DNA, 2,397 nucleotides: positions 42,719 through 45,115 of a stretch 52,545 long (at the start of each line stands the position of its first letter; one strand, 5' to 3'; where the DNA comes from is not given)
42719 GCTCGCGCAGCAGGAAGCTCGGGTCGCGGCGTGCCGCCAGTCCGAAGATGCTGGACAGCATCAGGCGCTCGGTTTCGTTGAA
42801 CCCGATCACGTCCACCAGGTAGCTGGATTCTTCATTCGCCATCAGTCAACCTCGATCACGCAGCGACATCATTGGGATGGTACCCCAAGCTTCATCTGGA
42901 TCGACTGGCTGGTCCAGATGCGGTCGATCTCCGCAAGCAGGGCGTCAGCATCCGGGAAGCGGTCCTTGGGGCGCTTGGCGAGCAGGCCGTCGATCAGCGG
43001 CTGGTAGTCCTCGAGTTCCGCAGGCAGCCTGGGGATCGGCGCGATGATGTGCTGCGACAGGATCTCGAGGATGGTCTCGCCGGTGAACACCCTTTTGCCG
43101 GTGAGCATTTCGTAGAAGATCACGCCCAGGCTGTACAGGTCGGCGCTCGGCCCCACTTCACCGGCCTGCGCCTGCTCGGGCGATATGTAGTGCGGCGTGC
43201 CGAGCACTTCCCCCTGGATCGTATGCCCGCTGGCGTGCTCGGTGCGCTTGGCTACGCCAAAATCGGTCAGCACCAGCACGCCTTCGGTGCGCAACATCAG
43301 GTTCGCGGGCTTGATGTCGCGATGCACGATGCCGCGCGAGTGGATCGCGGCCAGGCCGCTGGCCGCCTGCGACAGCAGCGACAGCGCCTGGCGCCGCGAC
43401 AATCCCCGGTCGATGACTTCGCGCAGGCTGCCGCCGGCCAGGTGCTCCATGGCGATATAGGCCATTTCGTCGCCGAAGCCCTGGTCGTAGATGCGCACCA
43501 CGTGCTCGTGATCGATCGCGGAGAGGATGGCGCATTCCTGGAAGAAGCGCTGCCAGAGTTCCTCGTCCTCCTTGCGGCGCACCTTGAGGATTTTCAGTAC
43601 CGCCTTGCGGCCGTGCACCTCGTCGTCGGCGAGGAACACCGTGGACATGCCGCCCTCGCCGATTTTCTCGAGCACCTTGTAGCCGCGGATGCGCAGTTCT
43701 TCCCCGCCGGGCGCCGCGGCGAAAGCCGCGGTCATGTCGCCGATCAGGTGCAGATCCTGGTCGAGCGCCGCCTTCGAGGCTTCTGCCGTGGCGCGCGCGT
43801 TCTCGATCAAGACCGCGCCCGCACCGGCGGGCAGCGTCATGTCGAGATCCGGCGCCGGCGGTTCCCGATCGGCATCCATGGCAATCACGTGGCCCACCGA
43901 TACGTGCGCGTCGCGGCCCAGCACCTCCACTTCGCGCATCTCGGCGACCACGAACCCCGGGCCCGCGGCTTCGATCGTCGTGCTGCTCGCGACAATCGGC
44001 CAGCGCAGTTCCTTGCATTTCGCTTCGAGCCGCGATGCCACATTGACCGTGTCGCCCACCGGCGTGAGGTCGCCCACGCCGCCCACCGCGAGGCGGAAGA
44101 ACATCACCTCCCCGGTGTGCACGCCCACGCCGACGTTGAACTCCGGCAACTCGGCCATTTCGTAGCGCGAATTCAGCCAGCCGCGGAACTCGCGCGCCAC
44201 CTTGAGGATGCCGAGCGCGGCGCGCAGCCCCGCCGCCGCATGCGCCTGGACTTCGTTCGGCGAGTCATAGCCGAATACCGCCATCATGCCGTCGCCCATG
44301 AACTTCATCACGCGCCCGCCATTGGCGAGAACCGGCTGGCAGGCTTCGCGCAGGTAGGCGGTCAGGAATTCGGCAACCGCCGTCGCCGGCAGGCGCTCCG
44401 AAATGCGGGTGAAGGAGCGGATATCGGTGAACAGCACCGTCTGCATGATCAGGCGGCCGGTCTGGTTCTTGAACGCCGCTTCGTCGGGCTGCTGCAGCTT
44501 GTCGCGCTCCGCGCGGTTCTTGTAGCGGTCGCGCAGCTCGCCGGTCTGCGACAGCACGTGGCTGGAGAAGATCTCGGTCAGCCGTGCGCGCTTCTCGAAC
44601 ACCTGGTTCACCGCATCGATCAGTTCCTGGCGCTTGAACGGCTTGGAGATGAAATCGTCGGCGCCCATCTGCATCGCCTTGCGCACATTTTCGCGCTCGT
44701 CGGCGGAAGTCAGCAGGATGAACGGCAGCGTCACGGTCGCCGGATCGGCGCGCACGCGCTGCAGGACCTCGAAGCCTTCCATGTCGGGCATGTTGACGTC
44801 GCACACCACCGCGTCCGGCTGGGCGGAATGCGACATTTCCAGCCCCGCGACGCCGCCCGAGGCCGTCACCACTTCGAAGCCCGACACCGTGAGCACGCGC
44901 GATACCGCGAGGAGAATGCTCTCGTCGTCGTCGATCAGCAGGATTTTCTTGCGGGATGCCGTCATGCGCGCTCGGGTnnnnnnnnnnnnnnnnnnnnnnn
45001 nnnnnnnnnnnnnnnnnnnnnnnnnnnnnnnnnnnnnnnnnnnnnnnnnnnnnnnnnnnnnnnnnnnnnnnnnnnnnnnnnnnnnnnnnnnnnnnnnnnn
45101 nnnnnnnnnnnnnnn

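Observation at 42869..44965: REC-cyclase-kinase triple fusion keeps catalytic signatures of both enzymes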

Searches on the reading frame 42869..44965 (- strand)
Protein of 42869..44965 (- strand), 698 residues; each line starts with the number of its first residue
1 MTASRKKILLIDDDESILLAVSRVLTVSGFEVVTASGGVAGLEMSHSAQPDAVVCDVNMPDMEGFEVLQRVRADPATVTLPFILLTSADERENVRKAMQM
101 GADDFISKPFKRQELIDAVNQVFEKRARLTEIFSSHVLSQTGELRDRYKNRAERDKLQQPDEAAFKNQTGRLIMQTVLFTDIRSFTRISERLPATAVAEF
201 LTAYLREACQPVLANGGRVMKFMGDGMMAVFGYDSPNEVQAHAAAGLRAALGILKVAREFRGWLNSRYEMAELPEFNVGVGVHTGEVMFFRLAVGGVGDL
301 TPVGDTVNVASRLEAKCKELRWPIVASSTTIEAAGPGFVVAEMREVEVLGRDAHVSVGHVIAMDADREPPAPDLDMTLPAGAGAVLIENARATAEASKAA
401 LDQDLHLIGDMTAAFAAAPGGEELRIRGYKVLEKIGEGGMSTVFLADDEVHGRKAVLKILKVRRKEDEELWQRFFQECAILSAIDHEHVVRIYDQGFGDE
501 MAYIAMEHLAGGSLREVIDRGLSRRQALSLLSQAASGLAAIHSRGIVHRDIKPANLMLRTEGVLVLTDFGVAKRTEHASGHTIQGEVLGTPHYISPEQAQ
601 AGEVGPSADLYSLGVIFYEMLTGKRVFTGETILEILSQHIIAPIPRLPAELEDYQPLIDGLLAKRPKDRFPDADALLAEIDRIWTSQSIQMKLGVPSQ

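Call 3: search_protein_families(library=pfam, proteins=[window:42869-44965:-], max_evalue=0.01)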
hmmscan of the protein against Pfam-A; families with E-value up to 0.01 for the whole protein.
window:42869-44965:- (698 aa): 8 families
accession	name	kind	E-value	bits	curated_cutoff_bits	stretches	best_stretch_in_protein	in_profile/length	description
PF00069.31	Pkinase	-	8.4e-51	173.3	31.7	1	429-670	1-252/263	Protein kinase domain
PF07714.23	PK_Tyr_Ser-Thr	-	1.8e-30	106.6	23.1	1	431-630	3-208/258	Protein tyrosine and serine/threonine kinase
PF00072.30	Response_reg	-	2.1e-28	99.2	30.2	1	8-120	1-111/111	Response regulator receiver domain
PF00211.25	Guanylate_cyc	-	9.9e-13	48.5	21.9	1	176-353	10-175/183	Adenylate and Guanylate cyclase catalytic domain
PF01636.29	APH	-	3.7e-06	27.3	23.2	1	435-543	5-109/239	Phosphotransferase enzyme family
PF03109.22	ABC1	-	0.00016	21.3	22.9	1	503-578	144-220/244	ABC1 atypical kinase-like domain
PF17667.7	Pkinase_fungal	-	0.00021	20.6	24.1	1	519-603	280-369/387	Fungal protein kinase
PF14531.12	Kinase-like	-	0.00098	18.9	25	1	526-571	146-191/289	Kinase-like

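Call 4: search_protein_families(library=ncbifam, proteins=[window:42869-44965:-], max_evalue=0.01)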
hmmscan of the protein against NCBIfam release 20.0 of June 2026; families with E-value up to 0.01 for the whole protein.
window:42869-44965:- (698 aa): 120 families (the best 25 are shown)
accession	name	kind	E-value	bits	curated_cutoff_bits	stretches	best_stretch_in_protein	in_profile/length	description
NF033483.0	PknB_PASTA_kin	equivalog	2.6e-76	257.9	450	1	429-689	9-274/563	Stk1 family PASTA domain-containing Ser/Thr kinase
TIGR03903.1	TOMM_kin_cyc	equivalog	6.6e-48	163.4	705.75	2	452-678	3-242/1267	TOMM system kinase/cyclase fusion protein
NF052427.1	StpK7MSMEG_1200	equivalog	6.3e-47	160.3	900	1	428-687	8-272/601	serine/threonine protein kinase StpK7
NF047741.1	antiphage_MADS6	equivalog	7.4e-46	156.9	460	2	522-687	296-464/612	methylation-associated defense system protein kinase MAD6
NF009651.0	PRK13184.1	equivalog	1.7e-31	109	839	1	428-681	3-288/932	serine/threonine-protein kinase PknD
NF038150.1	lanthi_synth_IV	equivalog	1.2e-27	96.6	650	1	429-682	191-455/851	class IV lanthionine synthetase LanL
NF053615.1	SerThrKinAfsKStmc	equivalog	1.9e-24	86.4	1300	1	425-674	11-259/809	protein serine/threonine kinase AfsK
NF007135.0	PRK09581.1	equivalog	2.2e-23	82.8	474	1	7-121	4-118/457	PleD family two-component system response regulator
NF045991.1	RespRegCtrARhodob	equivalog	3.5e-23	82.5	350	1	7-124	2-117/224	response regulator transcription factor CtrA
NF045944.1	ResRegRpaBCyano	equivalog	2.6e-22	79.3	330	1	9-131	1-120/229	response regulator transcription factor RpaB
NF040689.1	MtrAB_MtrA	equivalog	4.8e-22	78.4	300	1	8-125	1-115/219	MtrAB system response regulator MtrA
NF006900.1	PRK09390.1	equivalog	2.9e-21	76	255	1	5-130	4-127/203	response regulator FixJ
NF053512.1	nitric_RR_NosR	exception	1.5e-20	73.6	400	1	8-127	1-119/422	response regulator c-di-GMP phosphodiesterase, NosR family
NF045505.1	RR_RssB_Pseudo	equivalog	2.8e-20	72.7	700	1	1-118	1-116/394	two-component system response regulator RssB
NF012227.0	AdeR_RR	equivalog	4.4e-20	72.2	340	1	4-130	10-132/239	efflux system response regulator transcription factor AdeR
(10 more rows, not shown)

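Call 6: find_homologous_proteins(query=window:42869-44965:-, max_evalue=1e-10)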
Query window:42869-44965:- (698 aa): 701 proteins with E <= 1e-10 among 8000 candidates; the best 120 are listed.
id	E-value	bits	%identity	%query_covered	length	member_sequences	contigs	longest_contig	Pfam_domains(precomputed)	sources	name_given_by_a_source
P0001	0.0e+0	1540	100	100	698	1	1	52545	PF07714.24,PF00069.32,PF00211.26,PF00072.31,PF01636.30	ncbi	-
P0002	0.0e+0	1473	96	99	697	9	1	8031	PF07714.24,PF00069.32,PF00211.26,PF00072.31,PF01636.30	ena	-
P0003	0.0e+0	1443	94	99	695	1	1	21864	PF07714.24,PF00069.32,PF00211.26,PF00072.31,PF01636.30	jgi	jgi:class 3 adenylate cyclase/CheY-like chemotaxis protein/tRNA A-37 threonylcarbamoyl transferase c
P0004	0.0e+0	1436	93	100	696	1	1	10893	PF07714.24,PF00069.32,PF00211.26,PF00072.31,PF01636.30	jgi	jgi:serine/threonine-protein kinase PpkA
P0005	0.0e+0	1434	93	100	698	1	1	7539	PF07714.24,PF00069.32,PF00211.26,PF00072.31,PF01636.30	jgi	jgi:class 3 adenylate cyclase/CheY-like chemotaxis protein/tRNA A-37 threonylcarbamoyl transferase c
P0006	0.0e+0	1430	93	100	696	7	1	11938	PF07714.24,PF00069.32,PF00211.26,PF00072.31,PF01636.30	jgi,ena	-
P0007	0.0e+0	1427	93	100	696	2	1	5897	PF07714.24,PF00069.32,PF00211.26,PF00072.31,PF01636.30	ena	-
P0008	0.0e+0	1425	93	99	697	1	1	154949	PF07714.24,PF00069.32,PF00211.26,PF00072.31,PF01636.30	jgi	-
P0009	0.0e+0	1425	92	100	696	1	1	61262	PF07714.24,PF00069.32,PF00211.26,PF00072.31,PF01636.30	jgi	jgi:serine/threonine-protein kinase PpkA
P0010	0.0e+0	1423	93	100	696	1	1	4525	PF07714.24,PF00069.32,PF00211.26,PF00072.31,PF01636.30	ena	-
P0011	0.0e+0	1422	92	100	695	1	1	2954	PF07714.24,PF00069.32,PF00211.26,PF00072.31,PF01636.30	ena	-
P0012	0.0e+0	1422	93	99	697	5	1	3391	PF07714.24,PF00069.32,PF00211.26,PF00072.31,PF01636.30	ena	-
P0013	0.0e+0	1421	92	100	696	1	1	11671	PF07714.24,PF00069.32,PF00211.26,PF00072.31,PF01636.30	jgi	jgi:class 3 adenylate cyclase/tRNA A-37 threonylcarbamoyl transferase component Bud32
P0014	0.0e+0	1420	92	99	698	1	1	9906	PF07714.24,PF00069.32,PF00211.26,PF00072.31,PF01636.30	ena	-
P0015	0.0e+0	1420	92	100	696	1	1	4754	PF07714.24,PF00069.32,PF00211.26,PF00072.31,PF01636.30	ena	-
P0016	0.0e+0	1417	92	100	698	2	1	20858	PF07714.24,PF00069.32,PF00211.26,PF00072.31,PF01636.30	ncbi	-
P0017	0.0e+0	1414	91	100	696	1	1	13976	PF07714.24,PF00069.32,PF00211.26,PF00072.31,PF01636.30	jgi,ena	jgi:serine/threonine-protein kinase PpkA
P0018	0.0e+0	1394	92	99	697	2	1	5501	PF07714.24,PF00069.32,PF03109.23,PF00211.26,PF00072.31,PF01636.30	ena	-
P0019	0.0e+0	1387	91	99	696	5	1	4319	PF07714.24,PF00069.32,PF03109.23,PF00211.26,PF00072.31,PF01636.30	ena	-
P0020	0.0e+0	1384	90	100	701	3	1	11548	PF07714.24,PF00069.32,PF00211.26,PF00072.31,PF01636.30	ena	-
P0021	0.0e+0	1358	89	100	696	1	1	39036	PF07714.24,PF00069.32,PF00211.26,PF00072.31,PF01636.30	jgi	jgi:class 3 adenylate cyclase/tRNA A-37 threonylcarbamoyl transferase component Bud32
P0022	0.0e+0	1356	89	99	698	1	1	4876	PF07714.24,PF00069.32,PF00211.26,PF00072.31,PF01636.30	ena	-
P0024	0.0e+0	1232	81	99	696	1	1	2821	PF07714.24,PF00069.32,PF03109.23,PF00211.26,PF00072.31,PF01636.30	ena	-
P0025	0.0e+0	1189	78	99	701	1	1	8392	PF07714.24,PF00069.32,PF03109.23,PF00211.26,PF00072.31,PF17667.8,PF01636.30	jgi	jgi:serine/threonine-protein kinase PpkA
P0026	0.0e+0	1162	76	99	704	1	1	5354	PF07714.24,PF00069.32,PF03109.23,PF00211.26,PF00072.31,PF01636.30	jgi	-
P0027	0.0e+0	1153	75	99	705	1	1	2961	PF07714.24,PF00069.32,PF03109.23,PF00211.26,PF00072.31,PF01636.30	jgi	-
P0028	0.0e+0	1144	77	98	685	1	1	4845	PF07714.24,PF00069.32,PF03109.23,PF00211.26,PF00072.31,PF01636.30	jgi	-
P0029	0.0e+0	1143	74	100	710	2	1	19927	PF07714.24,PF00069.32,PF03109.23,PF00211.26,PF00072.31,PF01636.30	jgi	-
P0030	0.0e+0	1136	74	99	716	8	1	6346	PF07714.24,PF00069.32,PF03109.23,PF00211.26,PF00072.31,PF01636.30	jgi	jgi:serine/threonine-protein kinase PpkA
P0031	0.0e+0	1039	90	76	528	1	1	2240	PF07714.24,PF00069.32,PF00211.26,PF00072.31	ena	-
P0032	0.0e+0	1015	69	97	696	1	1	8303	PF07714.24,PF00069.32,PF00211.26,PF00072.31,PF17667.8,PF01636.30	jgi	jgi:class 3 adenylate cyclase/tRNA A-37 threonylcarbamoyl transferase component Bud32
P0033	1.6e-281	953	64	100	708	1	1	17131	PF07714.24,PF00069.32,PF03109.23,PF00211.26,PF00072.31,PF01636.30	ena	-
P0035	2.1e-273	927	63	99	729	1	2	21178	PF07714.24,PF00069.32,PF03109.23,PF00211.26,PF00072.31,PF01636.30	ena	-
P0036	7.2e-270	915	62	99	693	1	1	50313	PF07714.24,PF00069.32,PF03109.23,PF00211.26,PF00072.31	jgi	jgi:class 3 adenylate cyclase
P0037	1.2e-268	911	62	99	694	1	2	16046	PF07714.24,PF00069.32,PF03109.23,PF00211.26,PF00072.31,PF01636.30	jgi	-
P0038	2.8e-265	900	59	98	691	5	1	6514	PF07714.24,PF00069.32,PF03109.23,PF00211.26,PF00072.31,PF01636.30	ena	-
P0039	3.0e-265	900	61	97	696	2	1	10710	PF07714.24,PF00069.32,PF03109.23,PF00211.26,PF00072.31,PF17667.8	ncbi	-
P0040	5.6e-265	899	60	98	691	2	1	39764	PF07714.24,PF00069.32,PF00211.26,PF00072.31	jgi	jgi:serine/threonine-protein kinase PpkA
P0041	6.0e-265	899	60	98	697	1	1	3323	PF07714.24,PF00069.32,PF03109.23,PF00211.26,PF00072.31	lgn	-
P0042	1.7e-264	897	61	98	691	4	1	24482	PF07714.24,PF00069.32,PF03109.23,PF00211.26,PF00072.31,PF01636.30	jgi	jgi:class 3 adenylate cyclase/tRNA A-37 threonylcarbamoyl transferase component Bud32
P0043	2.7e-263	893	61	98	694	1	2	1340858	PF07714.24,PF00069.32,PF03109.23,PF00211.26,PF00072.31,PF01636.30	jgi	jgi:class 3 adenylate cyclase/CheY-like chemotaxis protein/tRNA A-37 threonylcarbamoyl transferase c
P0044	2.9e-263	893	60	98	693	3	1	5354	PF07714.24,PF00069.32,PF00211.26,PF00072.31,PF01636.30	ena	-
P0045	5.3e-263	892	60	99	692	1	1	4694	PF07714.24,PF00069.32,PF03109.23,PF00211.26,PF00072.31,PF01636.30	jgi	jgi:serine/threonine-protein kinase PpkA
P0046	7.8e-263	892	60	98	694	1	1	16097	PF07714.24,PF00069.32,PF00211.26,PF00072.31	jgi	jgi:CheY-like chemotaxis protein/tRNA A-37 threonylcarbamoyl transferase component Bud32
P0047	7.8e-263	892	60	98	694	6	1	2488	PF07714.24,PF00069.32,PF03109.23,PF00211.26,PF00072.31,PF01636.30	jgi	jgi:class 3 adenylate cyclase/tRNA A-37 threonylcarbamoyl transferase component Bud32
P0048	2.1e-262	890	61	98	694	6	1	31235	PF07714.24,PF00069.32,PF03109.23,PF00211.26,PF00072.31,PF01636.30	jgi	jgi:class 3 adenylate cyclase/tRNA A-37 threonylcarbamoyl transferase component Bud32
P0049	1.1e-261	888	60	98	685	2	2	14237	PF07714.24,PF00069.32,PF00211.26,PF00072.31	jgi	-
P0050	2.0e-261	887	60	99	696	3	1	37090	PF07714.24,PF00069.32,PF03109.23,PF00211.26,PF00072.31,PF01636.30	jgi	-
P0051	1.7e-260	884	60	98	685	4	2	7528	PF07714.24,PF00069.32,PF03109.23,PF00211.26,PF00072.31,PF17667.8,PF01636.30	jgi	-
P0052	1.9e-260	884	60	98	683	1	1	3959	PF07714.24,PF00069.32,PF03109.23,PF00211.26,PF00072.31,PF01636.30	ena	-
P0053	5.3e-260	882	59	98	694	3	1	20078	PF07714.24,PF00069.32,PF03109.23,PF00211.26,PF00072.31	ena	-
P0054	5.3e-260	882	60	99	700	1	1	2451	PF07714.24,PF00069.32,PF03109.23,PF00211.26,PF00072.31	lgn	-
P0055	5.4e-260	882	60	99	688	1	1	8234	PF07714.24,PF00069.32,PF03109.23,PF00211.26,PF00072.31,PF01636.30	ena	-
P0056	8.0e-260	882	60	98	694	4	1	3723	PF07714.24,PF00069.32,PF00211.26,PF00072.31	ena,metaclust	metaclust:\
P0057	1.2e-258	878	60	98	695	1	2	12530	PF07714.24,PF00069.32,PF03109.23,PF00211.26,PF00072.31,PF01636.30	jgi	jgi:class 3 adenylate cyclase/tRNA A-37 threonylcarbamoyl transferase component Bud32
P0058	2.1e-258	877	59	99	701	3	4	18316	PF07714.24,PF00069.32,PF03109.23,PF00211.26,PF00072.31,PF17667.8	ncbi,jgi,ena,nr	ncbi:MAG TPA: protein kinase [Burkholderiales bacterium]|nr:protein kinase [Burkholderiales bacteriu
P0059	2.5e-258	877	58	99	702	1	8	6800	PF07714.24,PF00069.32,PF03109.23,PF00211.26,PF00072.31,PF01636.30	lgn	-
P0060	8.2e-258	875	59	98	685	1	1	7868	PF07714.24,PF00069.32,PF00211.26,PF00072.31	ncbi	-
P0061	1.3e-257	874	59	99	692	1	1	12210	PF07714.24,PF00069.32,PF00211.26,PF00072.31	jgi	-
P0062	1.9e-257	874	60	98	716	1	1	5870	PF07714.24,PF00069.32,PF03109.23,PF00211.26,PF00072.31,PF01636.30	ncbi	-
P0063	6.2e-257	872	58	98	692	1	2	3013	PF07714.24,PF00069.32,PF03109.23,PF00211.26,PF00072.31,PF01636.30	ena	-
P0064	8.4e-256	868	59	98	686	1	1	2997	PF07714.24,PF00069.32,PF03109.23,PF14531.13,PF00211.26,PF00072.31,PF17667.8,PF01636.30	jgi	-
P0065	1.8e-255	867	59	99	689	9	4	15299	PF07714.24,PF00069.32,PF03109.23,PF00211.26,PF00072.31,PF01636.30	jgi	-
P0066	3.5e-254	863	59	98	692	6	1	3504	PF07714.24,PF00069.32,PF03109.23,PF00211.26,PF00072.31,PF01636.30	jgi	-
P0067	4.2e-254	863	58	98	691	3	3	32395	PF07714.24,PF00069.32,PF03109.23,PF00211.26,PF00072.31,PF01636.30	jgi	-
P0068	4.1e-253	860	60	98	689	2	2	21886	PF07714.24,PF00069.32,PF03109.23,PF00211.26,PF00072.31,PF01636.30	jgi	jgi:serine/threonine-protein kinase PpkA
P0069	1.3e-252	858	59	98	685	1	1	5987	PF07714.24,PF00069.32,PF03109.23,PF00211.26,PF00072.31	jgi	jgi:class 3 adenylate cyclase/CheY-like chemotaxis protein/tRNA A-37 threonylcarbamoyl transferase c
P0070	4.8e-251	853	59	98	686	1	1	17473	PF07714.24,PF00069.32,PF03109.23,PF00211.26,PF00072.31,PF01636.30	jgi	jgi:class 3 adenylate cyclase/CheY-like chemotaxis protein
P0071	7.6e-251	852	58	99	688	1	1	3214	PF07714.24,PF00069.32,PF03109.23,PF00211.26,PF00072.31,PF01636.30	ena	-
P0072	1.4e-250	851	59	98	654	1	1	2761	PF07714.24,PF00069.32,PF03109.23,PF00211.26,PF00072.31,PF01636.30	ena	-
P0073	2.1e-250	851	58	98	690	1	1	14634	PF07714.24,PF00069.32,PF03109.23,PF00211.26,PF00072.31,PF01636.30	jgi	-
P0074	5.9e-250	849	58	98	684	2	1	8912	PF07714.24,PF00069.32,PF03109.23,PF00211.26,PF00072.31,PF01636.30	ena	-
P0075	1.4e-248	845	57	99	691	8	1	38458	PF07714.24,PF00069.32,PF03109.23,PF00211.26,PF00072.31,PF01636.30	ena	-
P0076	1.5e-248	844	57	99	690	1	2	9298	PF07714.24,PF00069.32,PF03109.23,PF00211.26,PF00072.31,PF17667.8,PF01636.30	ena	-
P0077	2.5e-248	844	58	98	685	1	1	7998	PF07714.24,PF00069.32,PF03109.23,PF00211.26,PF00072.31,PF17667.8,PF01636.30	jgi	jgi:serine/threonine-protein kinase PpkA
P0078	2.6e-248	844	57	98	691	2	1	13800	PF07714.24,PF00069.32,PF03109.23,PF14531.13,PF00211.26,PF00072.31,PF17667.8,PF01636.30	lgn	-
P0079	8.0e-248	842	58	98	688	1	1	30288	PF07714.24,PF00069.32,PF00211.26,PF00072.31,PF17667.8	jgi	jgi:class 3 adenylate cyclase/CheY-like chemotaxis protein/predicted Ser/Thr protein kinase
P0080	1.1e-247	842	58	98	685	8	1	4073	PF07714.24,PF00069.32,PF03109.23,PF00211.26,PF00072.31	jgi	-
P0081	1.4e-247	841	58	97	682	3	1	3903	PF07714.24,PF00069.32,PF03109.23,PF00211.26,PF00072.31,PF01636.30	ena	-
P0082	1.8e-247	841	58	98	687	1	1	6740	PF07714.24,PF00069.32,PF03109.23,PF00211.26,PF00072.31,PF01636.30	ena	-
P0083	2.9e-247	840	59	97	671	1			PF07714.24,PF00069.32,PF03109.23,PF00211.26,PF00072.31,PF01636.30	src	-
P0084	1.2e-246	838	58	98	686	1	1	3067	PF07714.24,PF00069.32,PF03109.23,PF00211.26,PF00072.31,PF17667.8,PF01636.30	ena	-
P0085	9.0e-246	835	56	98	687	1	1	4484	PF07714.24,PF00069.32,PF03109.23,PF00211.26,PF00072.31,PF01636.30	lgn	-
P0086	4.8e-244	830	56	99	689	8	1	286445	PF07714.24,PF00069.32,PF00211.26,PF00072.31,PF01636.30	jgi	jgi:class 3 adenylate cyclase/CheY-like chemotaxis protein/predicted Ser/Thr protein kinase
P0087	6.4e-244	829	55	99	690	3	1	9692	PF07714.24,PF00069.32,PF03109.23,PF00211.26,PF00072.31,PF01636.30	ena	-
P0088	3.0e-242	824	56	98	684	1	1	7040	PF07714.24,PF00069.32,PF03109.23,PF00211.26,PF00072.31,PF01636.30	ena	-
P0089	1.6e-241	821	57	98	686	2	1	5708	PF07714.24,PF00069.32,PF03109.23,PF00211.26,PF00072.31,PF01636.30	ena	-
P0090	2.0e-241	821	59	94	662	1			PF07714.24,PF00069.32,PF03109.23,PF00211.26,PF00072.31,PF01636.30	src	-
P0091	1.2e-240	818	56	98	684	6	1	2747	PF07714.24,PF00069.32,PF03109.23,PF14531.13,PF00211.26,PF00072.31,PF17667.8,PF01636.30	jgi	-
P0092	1.1e-238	812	56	98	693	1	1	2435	PF07714.24,PF00069.32,PF03109.23,PF00211.26,PF00072.31,PF01636.30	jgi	jgi:serine/threonine-protein kinase PpkA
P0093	2.6e-237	807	55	98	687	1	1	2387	PF07714.24,PF00069.32,PF03109.23,PF00211.26,PF00072.31,PF01636.30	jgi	jgi:serine/threonine-protein kinase PpkA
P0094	2.9e-237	807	55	98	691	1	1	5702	PF07714.24,PF00069.32,PF03109.23,PF14531.13,PF00211.26,PF00072.31,PF17667.8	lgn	-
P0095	1.4e-236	805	56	98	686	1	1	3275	PF07714.24,PF00069.32,PF00211.26,PF00072.31,PF01636.30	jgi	jgi:class 3 adenylate cyclase/CheY-like chemotaxis protein/tRNA A-37 threonylcarbamoyl transferase c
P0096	1.4e-236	805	56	98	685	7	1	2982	PF07714.24,PF00069.32,PF03109.23,PF00211.26,PF00072.31,PF17667.8,PF01636.30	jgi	jgi:class 3 adenylate cyclase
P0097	2.1e-234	798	56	98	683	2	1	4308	PF07714.24,PF00069.32,PF03109.23,PF00211.26,PF00072.31,PF17667.8,PF01636.30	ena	-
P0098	1.4e-232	792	54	98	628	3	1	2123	PF07714.24,PF00069.32,PF03109.23,PF00211.26,PF00072.31,PF01636.30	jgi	-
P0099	5.7e-232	790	57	98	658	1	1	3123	PF07714.24,PF00069.32,PF03109.23,PF00211.26,PF00072.31,PF17667.8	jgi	jgi:class 3 adenylate cyclase/predicted Ser/Thr protein kinase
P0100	6.9e-230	783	55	98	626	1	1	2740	PF07714.24,PF00069.32,PF03109.23,PF00211.26,PF00072.31,PF01636.30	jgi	jgi:class 3 adenylate cyclase/tRNA A-37 threonylcarbamoyl transferase component Bud32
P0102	7.0e-228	776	55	98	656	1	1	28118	PF07714.24,PF00069.32,PF03109.23,PF00211.26,PF00072.31,PF01636.30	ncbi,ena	-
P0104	5.6e-214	730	59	85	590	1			PF07714.24,PF00069.32,PF03109.23,PF00211.26,PF00072.31,PF01636.30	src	-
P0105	3.0e-213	728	54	98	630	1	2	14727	PF07714.24,PF00069.32,PF03109.23,PF00211.26,PF00072.31,PF01636.30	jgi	jgi:serine/threonine-protein kinase PpkA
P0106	7.8e-210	717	53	98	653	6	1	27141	PF07714.24,PF00069.32,PF03109.23,PF00211.26,PF00072.31,PF17667.8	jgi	jgi:class 3 adenylate cyclase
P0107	6.7e-207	707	53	97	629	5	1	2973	PF07714.24,PF00069.32,PF03109.23,PF00211.26,PF00072.31,PF17667.8,PF01636.30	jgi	-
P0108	1.2e-201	690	52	97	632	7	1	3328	PF07714.24,PF00069.32,PF03109.23,PF00211.26,PF00072.31,PF01636.30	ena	-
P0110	4.2e-199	681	47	98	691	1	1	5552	PF07714.24,PF00069.32,PF03109.23,PF00211.26,PF00072.31,PF01636.30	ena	-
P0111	8.9e-198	677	47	98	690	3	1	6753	PF07714.24,PF00069.32,PF03109.23,PF00211.26,PF00072.31,PF01636.30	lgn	-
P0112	4.1e-197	674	50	51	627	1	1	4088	PF07714.24,PF00069.32,PF03109.23,PF00211.26,PF00072.31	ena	-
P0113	1.2e-194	666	48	98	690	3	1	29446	PF07714.24,PF00069.32,PF03109.23,PF00211.26,PF00072.31,PF01636.30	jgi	jgi:class 3 adenylate cyclase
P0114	7.8e-194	664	46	99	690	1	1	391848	PF07714.24,PF00069.32,PF03109.23,PF00211.26,PF00072.31,PF01636.30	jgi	jgi:class 3 adenylate cyclase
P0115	1.4e-193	663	49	98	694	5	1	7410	PF07714.24,PF00069.32,PF03109.23,PF14531.13,PF00072.31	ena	-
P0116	3.5e-192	658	50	97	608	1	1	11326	PF07714.24,PF00069.32,PF03109.23,PF00211.26,PF00072.31,PF01636.30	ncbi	-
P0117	2.5e-191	655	49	98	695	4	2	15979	PF07714.24,PF00069.32,PF03109.23,PF00211.26,PF00072.31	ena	-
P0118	3.3e-190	652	47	99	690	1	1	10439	PF07714.24,PF00069.32,PF03109.23,PF00211.26,PF00072.31,PF01636.30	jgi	jgi:serine/threonine-protein kinase PpkA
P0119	5.7e-190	651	46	98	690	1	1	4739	PF07714.24,PF00069.32,PF03109.23,PF00211.26,PF00072.31,PF01636.30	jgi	jgi:serine/threonine-protein kinase PpkA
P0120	3.3e-189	648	47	98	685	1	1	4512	PF07714.24,PF00069.32,PF03109.23,PF14531.13,PF00072.31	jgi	-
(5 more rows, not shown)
